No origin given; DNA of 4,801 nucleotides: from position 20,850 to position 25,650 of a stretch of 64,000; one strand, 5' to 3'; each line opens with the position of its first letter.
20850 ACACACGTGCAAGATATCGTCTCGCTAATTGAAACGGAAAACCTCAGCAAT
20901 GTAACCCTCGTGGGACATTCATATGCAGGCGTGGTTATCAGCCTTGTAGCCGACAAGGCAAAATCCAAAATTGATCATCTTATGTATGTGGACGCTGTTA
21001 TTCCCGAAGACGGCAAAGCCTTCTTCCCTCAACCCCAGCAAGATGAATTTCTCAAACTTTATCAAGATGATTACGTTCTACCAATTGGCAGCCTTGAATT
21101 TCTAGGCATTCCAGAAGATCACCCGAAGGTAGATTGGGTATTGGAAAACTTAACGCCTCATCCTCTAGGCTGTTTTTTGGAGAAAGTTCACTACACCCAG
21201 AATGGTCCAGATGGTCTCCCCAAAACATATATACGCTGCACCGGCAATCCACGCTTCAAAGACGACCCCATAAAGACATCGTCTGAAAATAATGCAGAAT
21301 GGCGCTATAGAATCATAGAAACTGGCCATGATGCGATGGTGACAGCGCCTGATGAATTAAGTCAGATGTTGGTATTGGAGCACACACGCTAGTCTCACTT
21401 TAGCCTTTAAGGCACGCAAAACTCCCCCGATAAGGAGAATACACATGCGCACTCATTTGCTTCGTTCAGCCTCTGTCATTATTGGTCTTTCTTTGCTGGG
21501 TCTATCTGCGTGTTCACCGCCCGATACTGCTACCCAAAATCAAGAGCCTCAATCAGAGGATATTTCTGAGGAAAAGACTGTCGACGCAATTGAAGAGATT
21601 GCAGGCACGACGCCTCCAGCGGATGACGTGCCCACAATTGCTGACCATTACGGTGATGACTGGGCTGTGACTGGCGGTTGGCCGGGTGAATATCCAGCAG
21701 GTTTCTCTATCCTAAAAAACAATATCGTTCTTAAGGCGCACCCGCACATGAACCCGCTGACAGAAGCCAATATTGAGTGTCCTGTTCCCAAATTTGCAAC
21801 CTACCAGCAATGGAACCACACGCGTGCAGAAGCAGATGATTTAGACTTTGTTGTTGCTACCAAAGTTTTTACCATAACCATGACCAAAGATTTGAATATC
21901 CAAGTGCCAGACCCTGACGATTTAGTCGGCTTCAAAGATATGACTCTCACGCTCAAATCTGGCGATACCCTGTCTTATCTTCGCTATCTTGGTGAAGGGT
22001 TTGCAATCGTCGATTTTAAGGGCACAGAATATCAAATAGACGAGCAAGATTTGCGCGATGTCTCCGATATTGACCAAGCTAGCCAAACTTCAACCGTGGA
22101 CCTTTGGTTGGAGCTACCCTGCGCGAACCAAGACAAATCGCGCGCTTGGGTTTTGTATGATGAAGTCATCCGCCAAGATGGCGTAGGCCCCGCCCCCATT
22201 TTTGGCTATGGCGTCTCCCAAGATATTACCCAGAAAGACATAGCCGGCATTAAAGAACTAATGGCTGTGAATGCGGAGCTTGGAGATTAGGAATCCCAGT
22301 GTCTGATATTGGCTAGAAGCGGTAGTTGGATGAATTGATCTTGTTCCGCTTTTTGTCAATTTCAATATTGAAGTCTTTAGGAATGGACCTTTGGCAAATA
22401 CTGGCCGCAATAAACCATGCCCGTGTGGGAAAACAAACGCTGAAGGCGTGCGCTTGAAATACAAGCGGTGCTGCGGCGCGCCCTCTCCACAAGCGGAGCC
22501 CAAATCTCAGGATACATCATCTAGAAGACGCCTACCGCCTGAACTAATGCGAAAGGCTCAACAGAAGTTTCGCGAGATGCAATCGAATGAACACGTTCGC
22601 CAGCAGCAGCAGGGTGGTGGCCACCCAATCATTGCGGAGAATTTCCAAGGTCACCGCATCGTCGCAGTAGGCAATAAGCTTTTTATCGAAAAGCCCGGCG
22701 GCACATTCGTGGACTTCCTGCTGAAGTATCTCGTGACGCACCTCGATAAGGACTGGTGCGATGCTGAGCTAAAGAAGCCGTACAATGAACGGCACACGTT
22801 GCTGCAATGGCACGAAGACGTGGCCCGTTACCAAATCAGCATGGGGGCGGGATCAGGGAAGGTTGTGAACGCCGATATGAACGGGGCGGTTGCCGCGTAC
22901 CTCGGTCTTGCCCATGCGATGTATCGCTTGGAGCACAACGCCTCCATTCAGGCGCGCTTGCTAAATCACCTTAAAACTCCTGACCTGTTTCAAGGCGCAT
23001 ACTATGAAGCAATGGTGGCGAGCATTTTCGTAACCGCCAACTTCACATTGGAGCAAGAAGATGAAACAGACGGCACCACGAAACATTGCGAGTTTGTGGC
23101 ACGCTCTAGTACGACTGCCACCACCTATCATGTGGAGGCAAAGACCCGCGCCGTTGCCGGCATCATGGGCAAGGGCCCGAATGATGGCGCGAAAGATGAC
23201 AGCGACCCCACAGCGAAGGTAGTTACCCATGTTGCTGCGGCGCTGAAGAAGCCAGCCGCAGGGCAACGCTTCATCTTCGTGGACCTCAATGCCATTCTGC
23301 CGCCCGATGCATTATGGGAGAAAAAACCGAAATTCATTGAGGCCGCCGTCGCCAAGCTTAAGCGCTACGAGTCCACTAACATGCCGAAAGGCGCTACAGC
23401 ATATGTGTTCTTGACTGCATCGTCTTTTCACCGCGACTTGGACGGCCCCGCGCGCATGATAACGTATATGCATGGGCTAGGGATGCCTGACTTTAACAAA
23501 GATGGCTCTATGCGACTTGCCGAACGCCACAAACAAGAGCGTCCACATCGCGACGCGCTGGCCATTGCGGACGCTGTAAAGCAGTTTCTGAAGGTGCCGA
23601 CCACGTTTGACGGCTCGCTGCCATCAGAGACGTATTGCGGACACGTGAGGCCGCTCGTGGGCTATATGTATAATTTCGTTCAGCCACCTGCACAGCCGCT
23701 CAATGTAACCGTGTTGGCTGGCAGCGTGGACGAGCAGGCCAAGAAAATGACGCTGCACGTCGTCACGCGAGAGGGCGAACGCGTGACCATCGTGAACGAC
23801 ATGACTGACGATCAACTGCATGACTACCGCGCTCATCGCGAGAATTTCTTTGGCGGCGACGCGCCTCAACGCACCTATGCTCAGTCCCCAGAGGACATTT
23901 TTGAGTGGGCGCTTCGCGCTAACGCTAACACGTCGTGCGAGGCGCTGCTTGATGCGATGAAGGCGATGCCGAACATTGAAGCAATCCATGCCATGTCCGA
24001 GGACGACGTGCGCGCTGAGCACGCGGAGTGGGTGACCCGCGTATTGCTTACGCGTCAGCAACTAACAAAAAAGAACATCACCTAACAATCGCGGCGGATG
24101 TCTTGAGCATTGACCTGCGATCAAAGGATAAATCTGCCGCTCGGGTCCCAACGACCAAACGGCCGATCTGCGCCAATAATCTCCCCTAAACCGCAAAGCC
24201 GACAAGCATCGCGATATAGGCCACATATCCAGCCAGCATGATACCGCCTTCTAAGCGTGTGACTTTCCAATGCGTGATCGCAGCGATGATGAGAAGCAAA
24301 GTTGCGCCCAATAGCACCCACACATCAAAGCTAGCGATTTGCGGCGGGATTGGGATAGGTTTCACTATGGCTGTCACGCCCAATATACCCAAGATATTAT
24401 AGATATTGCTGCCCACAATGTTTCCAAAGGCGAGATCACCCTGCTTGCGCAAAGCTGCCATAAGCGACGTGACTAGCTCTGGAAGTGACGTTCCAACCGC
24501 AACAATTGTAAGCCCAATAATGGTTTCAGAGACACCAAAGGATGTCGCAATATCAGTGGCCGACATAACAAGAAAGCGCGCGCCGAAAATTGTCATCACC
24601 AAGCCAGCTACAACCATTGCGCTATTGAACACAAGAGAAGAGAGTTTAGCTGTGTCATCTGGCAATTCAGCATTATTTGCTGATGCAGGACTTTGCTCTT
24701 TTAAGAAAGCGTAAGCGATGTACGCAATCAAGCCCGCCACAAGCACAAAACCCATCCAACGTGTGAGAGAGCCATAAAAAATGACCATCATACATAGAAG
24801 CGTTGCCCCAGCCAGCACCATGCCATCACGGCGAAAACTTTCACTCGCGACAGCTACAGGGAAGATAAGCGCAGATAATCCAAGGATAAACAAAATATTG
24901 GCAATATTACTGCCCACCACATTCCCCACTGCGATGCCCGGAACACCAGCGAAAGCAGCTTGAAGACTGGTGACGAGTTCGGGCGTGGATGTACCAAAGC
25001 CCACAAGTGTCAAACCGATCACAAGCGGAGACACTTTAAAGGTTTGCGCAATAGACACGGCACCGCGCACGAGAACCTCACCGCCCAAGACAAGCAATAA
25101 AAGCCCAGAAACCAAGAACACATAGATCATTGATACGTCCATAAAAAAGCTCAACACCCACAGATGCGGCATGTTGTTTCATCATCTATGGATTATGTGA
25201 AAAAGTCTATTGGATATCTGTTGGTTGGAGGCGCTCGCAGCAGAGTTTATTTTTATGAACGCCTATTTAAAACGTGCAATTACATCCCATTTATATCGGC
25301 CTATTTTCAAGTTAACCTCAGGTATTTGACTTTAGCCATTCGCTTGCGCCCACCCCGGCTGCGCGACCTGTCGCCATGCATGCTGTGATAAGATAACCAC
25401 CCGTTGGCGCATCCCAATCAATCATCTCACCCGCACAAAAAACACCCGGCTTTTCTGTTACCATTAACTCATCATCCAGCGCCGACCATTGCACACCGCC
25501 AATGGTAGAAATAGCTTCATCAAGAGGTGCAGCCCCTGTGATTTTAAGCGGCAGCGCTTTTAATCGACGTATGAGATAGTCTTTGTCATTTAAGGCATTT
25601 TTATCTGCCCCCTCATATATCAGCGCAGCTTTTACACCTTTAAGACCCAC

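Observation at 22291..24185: Compositionally foreign single-gene insertion: SEC-C zinc hook fused to a large unassigned body with a PD-(D/E)xK-like motif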

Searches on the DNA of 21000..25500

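Call 96: search_rna_families(source=window, start=21000, end=25500, threshold=evalue, max_evalue=1)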
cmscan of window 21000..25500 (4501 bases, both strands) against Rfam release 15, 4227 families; matches with E-value up to 1: 0.
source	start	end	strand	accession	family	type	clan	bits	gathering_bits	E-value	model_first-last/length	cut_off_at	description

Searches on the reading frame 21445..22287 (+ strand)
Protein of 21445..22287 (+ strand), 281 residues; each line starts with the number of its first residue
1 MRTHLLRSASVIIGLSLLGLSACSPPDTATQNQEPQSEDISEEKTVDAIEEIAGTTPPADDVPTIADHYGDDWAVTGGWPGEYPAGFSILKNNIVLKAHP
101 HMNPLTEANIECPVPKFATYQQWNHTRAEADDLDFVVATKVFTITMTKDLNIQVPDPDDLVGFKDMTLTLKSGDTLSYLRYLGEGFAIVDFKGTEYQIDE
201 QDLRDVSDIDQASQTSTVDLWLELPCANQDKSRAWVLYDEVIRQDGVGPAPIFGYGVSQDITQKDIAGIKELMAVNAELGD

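Call 36: find_homologous_proteins(query=window:21445-22287:+, max_evalue=1e-10)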
Query window:21445-22287:+ (281 aa): 46 proteins with E <= 1e-10 among 953 candidates.
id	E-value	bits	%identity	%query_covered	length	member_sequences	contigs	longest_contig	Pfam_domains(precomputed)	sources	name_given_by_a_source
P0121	8.2e-182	621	97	100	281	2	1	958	-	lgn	-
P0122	3.1e-164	563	88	99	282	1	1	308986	-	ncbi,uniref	ncbi:hypothetical protein [Hirschia litorea]|uniref:Lipoprotein n=1 Tax=Hirschia litorea TaxID=11991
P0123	1.6e-89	318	59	87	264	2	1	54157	-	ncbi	-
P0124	6.2e-89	316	54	100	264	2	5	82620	-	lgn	-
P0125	4.3e-87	310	53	100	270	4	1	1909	-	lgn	-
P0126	1.4e-80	289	55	94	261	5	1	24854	-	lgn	-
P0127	3.2e-76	274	49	98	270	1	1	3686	-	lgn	-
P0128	4.7e-76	274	53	95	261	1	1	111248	-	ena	-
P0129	3.4e-74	268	47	96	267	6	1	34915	-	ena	-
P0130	1.1e-65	240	44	99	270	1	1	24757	-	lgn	-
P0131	4.0e-65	238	47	94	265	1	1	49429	-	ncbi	-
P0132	1.8e-63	233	48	77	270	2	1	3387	-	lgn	-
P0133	3.9e-63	231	43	95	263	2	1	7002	-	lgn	-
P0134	2.8e-58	216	46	75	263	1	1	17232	-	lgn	-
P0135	1.4e-57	213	43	95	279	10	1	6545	-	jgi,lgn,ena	-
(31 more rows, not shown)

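Call 38: find_encoding_contigs(protein=P0122, flank=6000, max_places=2)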
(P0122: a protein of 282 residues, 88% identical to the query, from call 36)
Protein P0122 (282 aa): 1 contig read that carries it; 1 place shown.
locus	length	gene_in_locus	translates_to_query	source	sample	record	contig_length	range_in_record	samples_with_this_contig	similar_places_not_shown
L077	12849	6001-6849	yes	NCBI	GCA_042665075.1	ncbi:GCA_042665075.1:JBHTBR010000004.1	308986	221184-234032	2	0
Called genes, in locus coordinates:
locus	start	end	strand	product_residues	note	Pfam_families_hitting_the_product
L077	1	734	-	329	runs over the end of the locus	PF00535:Glycos_transf_2, PF13641:Glyco_tranf_2_3 (weak)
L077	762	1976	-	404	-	PF04932:Wzy_C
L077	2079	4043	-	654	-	PF02824:TGS, PF07973:tRNA_SAD, PF00587:tRNA-synt_2b, PF03129:HGTP_anticodon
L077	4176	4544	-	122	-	PF06127:Mpo1-like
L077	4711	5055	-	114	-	PF01809:YidD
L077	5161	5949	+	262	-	PF00561:Abhydrolase_1, PF12146:Hydrolase_4 (weak), PF12697:Abhydrolase_6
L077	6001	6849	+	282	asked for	-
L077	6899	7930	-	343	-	-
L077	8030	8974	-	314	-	PF01699:Na_Ca_ex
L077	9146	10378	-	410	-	PF01494:FAD_binding_3 (weak), PF03486:HI0933_like, PF22780:HI0933_like_1st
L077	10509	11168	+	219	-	PF00849:PseudoU_synth_2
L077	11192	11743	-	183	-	-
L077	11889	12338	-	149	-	PF01592:NifU_N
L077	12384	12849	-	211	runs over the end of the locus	PF06055:ExoD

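Call 39: find_encoding_contigs(protein=P0123, flank=6000, max_places=2)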
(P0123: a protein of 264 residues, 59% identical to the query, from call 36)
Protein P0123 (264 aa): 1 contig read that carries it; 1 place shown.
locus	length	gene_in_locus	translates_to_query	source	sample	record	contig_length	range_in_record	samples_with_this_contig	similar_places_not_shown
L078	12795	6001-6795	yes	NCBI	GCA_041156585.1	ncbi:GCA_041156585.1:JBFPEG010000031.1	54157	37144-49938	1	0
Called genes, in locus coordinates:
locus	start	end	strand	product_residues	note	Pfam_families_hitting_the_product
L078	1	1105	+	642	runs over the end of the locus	PF02366:PMT (weak), PF13231:PMT_2 (weak)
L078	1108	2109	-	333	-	PF00535:Glycos_transf_2, PF13641:Glyco_tranf_2_3 (weak)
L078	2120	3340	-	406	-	PF04932:Wzy_C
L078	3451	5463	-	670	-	PF02824:TGS, PF07973:tRNA_SAD, PF00587:tRNA-synt_2b, PF03129:HGTP_anticodon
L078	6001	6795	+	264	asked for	-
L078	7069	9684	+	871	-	PF00512:HisKA, PF02518:HATPase_c, PF00072:Response_reg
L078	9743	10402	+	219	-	PF00849:PseudoU_synth_2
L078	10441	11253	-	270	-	PF01522:Polysacc_deac_1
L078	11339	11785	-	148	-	PF01592:NifU_N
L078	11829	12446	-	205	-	PF06055:ExoD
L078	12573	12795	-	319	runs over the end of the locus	PF12697:Abhydrolase_6, PF00975:Thioesterase (weak), PF12146:Hydrolase_4, PF00561:Abhydrolase_1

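Call 40: find_encoding_contigs(protein=P0124, flank=6000, max_places=2)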
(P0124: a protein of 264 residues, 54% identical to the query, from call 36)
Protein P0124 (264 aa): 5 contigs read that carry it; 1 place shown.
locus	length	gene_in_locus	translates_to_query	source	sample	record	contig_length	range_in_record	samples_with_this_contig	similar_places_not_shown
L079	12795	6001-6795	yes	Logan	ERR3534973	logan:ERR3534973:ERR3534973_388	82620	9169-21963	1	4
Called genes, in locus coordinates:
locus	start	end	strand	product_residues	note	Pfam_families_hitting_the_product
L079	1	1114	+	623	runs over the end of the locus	PF02366:PMT (weak)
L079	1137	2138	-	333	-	PF00535:Glycos_transf_2, PF13641:Glyco_tranf_2_3 (weak)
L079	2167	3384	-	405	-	PF04932:Wzy_C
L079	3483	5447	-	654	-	PF02824:TGS, PF07973:tRNA_SAD, PF00587:tRNA-synt_2b, PF03129:HGTP_anticodon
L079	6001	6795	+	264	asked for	-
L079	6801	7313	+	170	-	-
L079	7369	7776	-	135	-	PF01042:Ribonuc_L-PSP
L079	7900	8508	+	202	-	PF00440:TetR_N, PF21351:TetR_C_41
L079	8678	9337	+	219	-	PF00849:PseudoU_synth_2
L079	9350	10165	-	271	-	PF01522:Polysacc_deac_1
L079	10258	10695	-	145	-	PF01592:NifU_N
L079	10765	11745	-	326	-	PF00561:Abhydrolase_1, PF12697:Abhydrolase_6 (weak), PF00975:Thioesterase (weak), PF12146:Hydrolase_4 (weak), PF00326:Peptidase_S9 (weak)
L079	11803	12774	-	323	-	PF00561:Abhydrolase_1, PF00975:Thioesterase (weak), PF12146:Hydrolase_4, PF12697:Abhydrolase_6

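Call 48: search_protein_families(library=pfam, proteins=[L077:6902-7930:-, window:21445-22287:+], max_evalue=10)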
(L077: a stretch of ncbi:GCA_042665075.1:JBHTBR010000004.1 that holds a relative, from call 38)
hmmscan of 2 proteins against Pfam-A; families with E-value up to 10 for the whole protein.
L077:6902-7930:- (343 aa): 0 families

window:21445-22287:+ (281 aa): 0 families

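Call 93: search_protein_families(library=padloc, proteins=[L077:6902-7930:-], max_evalue=0.01)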
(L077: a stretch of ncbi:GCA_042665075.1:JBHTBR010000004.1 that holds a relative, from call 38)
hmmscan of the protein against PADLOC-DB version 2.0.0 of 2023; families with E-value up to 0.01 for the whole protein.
L077:6902-7930:- (343 aa): 0 families
